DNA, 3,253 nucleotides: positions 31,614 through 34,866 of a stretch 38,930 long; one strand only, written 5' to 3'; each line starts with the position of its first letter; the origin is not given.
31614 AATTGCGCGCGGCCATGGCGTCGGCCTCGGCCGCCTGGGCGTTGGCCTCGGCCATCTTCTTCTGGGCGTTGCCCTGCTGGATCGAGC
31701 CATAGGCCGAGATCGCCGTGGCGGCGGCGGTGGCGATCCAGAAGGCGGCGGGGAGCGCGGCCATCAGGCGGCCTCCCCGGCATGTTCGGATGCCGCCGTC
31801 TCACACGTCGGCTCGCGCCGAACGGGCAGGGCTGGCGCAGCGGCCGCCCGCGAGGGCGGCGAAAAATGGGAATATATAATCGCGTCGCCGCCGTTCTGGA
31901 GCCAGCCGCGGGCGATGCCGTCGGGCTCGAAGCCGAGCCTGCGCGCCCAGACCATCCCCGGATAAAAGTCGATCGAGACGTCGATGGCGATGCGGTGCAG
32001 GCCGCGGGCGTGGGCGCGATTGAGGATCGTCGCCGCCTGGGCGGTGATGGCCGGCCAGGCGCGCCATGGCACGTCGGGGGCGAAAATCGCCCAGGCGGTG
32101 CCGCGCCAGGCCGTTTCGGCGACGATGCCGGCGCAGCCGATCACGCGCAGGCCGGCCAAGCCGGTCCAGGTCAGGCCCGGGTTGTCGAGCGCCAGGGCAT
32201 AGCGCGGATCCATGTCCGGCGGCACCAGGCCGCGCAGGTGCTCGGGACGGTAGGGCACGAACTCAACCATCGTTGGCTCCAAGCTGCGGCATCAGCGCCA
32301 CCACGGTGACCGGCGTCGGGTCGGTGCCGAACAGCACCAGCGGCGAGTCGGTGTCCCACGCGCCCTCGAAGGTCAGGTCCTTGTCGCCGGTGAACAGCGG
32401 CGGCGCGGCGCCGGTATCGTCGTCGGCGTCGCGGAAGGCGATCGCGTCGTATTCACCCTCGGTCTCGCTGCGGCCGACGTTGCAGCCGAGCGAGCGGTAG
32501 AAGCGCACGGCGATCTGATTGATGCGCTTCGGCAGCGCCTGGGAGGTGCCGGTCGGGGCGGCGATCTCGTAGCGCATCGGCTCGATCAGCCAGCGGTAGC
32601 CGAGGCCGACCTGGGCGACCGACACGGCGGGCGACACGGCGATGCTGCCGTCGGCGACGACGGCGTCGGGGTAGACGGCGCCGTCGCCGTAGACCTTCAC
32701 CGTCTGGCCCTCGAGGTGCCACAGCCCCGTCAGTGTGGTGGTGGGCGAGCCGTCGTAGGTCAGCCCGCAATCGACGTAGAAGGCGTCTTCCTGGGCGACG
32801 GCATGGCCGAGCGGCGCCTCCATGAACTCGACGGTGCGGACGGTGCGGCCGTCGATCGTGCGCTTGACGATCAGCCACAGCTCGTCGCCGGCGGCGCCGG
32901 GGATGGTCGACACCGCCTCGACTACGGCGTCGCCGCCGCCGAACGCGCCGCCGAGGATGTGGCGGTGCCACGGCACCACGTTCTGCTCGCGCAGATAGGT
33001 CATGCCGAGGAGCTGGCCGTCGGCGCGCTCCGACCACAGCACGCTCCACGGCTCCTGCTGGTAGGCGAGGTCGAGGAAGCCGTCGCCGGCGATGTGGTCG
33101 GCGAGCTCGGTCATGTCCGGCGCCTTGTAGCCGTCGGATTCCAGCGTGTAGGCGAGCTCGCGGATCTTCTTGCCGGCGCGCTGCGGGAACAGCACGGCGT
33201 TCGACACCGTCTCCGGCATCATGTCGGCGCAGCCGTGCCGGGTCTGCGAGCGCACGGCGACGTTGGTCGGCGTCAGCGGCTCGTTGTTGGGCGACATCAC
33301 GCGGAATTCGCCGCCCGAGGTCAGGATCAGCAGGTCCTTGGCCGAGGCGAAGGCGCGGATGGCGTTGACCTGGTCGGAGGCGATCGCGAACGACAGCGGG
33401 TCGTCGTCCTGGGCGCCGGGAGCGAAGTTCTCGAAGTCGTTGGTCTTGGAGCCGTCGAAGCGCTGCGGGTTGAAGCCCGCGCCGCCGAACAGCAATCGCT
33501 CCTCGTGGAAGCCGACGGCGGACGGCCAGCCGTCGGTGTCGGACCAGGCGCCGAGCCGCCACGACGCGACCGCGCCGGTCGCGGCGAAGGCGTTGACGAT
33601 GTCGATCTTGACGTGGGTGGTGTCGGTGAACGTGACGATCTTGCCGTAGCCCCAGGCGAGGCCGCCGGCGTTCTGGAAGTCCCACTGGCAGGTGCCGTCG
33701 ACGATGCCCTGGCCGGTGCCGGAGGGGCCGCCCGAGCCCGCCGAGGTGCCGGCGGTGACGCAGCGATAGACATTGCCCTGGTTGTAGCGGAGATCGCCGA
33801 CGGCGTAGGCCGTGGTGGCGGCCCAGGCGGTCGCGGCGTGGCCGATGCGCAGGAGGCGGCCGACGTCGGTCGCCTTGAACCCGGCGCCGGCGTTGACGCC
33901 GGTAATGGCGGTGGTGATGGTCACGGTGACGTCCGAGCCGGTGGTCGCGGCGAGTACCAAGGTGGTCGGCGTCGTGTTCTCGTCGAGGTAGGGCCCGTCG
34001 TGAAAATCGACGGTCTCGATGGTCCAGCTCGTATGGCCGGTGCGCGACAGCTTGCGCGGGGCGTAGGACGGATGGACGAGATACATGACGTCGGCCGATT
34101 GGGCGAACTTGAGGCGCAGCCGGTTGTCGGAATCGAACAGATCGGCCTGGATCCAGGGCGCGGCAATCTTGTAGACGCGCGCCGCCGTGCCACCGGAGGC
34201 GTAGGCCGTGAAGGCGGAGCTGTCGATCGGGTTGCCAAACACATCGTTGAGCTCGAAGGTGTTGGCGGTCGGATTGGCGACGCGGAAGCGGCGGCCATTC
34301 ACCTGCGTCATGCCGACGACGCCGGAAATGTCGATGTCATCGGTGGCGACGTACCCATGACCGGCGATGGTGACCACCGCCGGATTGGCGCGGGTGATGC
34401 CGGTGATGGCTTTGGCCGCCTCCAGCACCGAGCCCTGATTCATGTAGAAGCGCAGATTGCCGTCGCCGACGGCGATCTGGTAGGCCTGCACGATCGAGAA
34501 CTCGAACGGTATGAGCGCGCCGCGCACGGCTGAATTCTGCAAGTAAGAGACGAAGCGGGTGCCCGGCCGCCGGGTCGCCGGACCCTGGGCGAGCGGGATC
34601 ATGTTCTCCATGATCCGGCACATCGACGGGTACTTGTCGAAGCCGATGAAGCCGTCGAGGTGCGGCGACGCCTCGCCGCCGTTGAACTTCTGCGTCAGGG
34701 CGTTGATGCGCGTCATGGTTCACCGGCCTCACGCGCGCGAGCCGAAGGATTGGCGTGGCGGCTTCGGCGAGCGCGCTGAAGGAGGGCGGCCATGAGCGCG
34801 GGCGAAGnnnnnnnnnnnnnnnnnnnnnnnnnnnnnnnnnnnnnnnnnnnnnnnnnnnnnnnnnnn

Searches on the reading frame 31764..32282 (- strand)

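Call 12: search_protein_families(library=phrogs, proteins=[window:31764-32282:-], max_evalue=0.001)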
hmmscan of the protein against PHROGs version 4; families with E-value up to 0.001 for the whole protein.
window:31764-32282:- (172 aa): 1 family
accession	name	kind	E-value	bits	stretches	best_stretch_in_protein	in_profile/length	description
phrog_4177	-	unknown function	1.6e-15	58.4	1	9-138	4-140/143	-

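Call 51: search_protein_families(library=pfam, proteins=[window:31764-32282:-], max_evalue=0.001)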
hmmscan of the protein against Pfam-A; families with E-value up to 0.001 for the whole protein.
window:31764-32282:- (172 aa): 0 families

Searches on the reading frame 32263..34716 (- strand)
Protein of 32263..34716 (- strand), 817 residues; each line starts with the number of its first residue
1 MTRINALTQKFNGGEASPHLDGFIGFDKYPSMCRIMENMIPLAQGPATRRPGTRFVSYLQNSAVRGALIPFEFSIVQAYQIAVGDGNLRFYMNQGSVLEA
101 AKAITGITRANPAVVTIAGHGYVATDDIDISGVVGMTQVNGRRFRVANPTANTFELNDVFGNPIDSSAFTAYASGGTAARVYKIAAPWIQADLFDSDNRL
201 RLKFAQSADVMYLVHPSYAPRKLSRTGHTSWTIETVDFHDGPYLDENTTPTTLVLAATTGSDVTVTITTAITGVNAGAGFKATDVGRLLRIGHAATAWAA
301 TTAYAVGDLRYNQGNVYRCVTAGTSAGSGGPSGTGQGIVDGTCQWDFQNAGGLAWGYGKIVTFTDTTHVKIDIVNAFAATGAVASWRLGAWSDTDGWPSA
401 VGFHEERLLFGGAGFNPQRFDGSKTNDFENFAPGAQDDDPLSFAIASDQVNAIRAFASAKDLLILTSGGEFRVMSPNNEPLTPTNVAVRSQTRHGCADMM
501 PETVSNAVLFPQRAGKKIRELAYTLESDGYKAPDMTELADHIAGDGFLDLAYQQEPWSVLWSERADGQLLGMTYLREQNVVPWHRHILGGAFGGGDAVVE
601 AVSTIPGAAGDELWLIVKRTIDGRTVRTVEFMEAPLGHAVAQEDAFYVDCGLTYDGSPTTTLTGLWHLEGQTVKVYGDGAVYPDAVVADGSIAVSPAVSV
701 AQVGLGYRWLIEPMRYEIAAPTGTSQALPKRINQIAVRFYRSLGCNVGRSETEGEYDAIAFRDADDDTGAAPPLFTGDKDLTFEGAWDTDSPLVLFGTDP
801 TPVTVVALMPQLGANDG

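Call 12: search_protein_families(library=phrogs, proteins=[window:32263-34716:-], max_evalue=0.001)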
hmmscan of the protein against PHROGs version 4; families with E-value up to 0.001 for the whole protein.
window:32263-34716:- (817 aa): 7 families
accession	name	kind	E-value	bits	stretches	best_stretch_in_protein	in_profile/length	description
phrog_376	-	tail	5.7e-197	657.4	1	1-816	1-711/712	tail protein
phrog_15566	-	tail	7.3e-92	309.6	2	371-661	19-305/552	tail protein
phrog_20269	-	unknown function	1.6e-47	163.3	1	7-478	6-367/374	-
phrog_30010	-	unknown function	4e-32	112.6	1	516-657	189-322/517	-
phrog_584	-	tail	1.6e-12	48.7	1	95-186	14-99/218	major tail protein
phrog_457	-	tail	7.2e-12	45.7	1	421-542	373-501/793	tail protein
phrog_19864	-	unknown function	0.0005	18.8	1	295-348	1165-1217/1268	-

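Call 51: search_protein_families(library=pfam, proteins=[window:32263-34716:-], max_evalue=0.001)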
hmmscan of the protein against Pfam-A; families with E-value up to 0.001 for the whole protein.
window:32263-34716:- (817 aa): 3 families
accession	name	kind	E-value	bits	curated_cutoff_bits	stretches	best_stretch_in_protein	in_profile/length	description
PF16190.11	E1_FCCH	-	4.3e-07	30.3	29.5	1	111-181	2-69/70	Ubiquitin-activating enzyme E1 FCCH domain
PF25675.1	Phage_nozzle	-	2.3e-05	23.3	27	1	423-537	369-490/794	Bacteriophage nozzle protein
PF02839.19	CBM_5_12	-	0.00077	19.9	26.2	0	297-327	1-31/44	Carbohydrate-binding module family 5/12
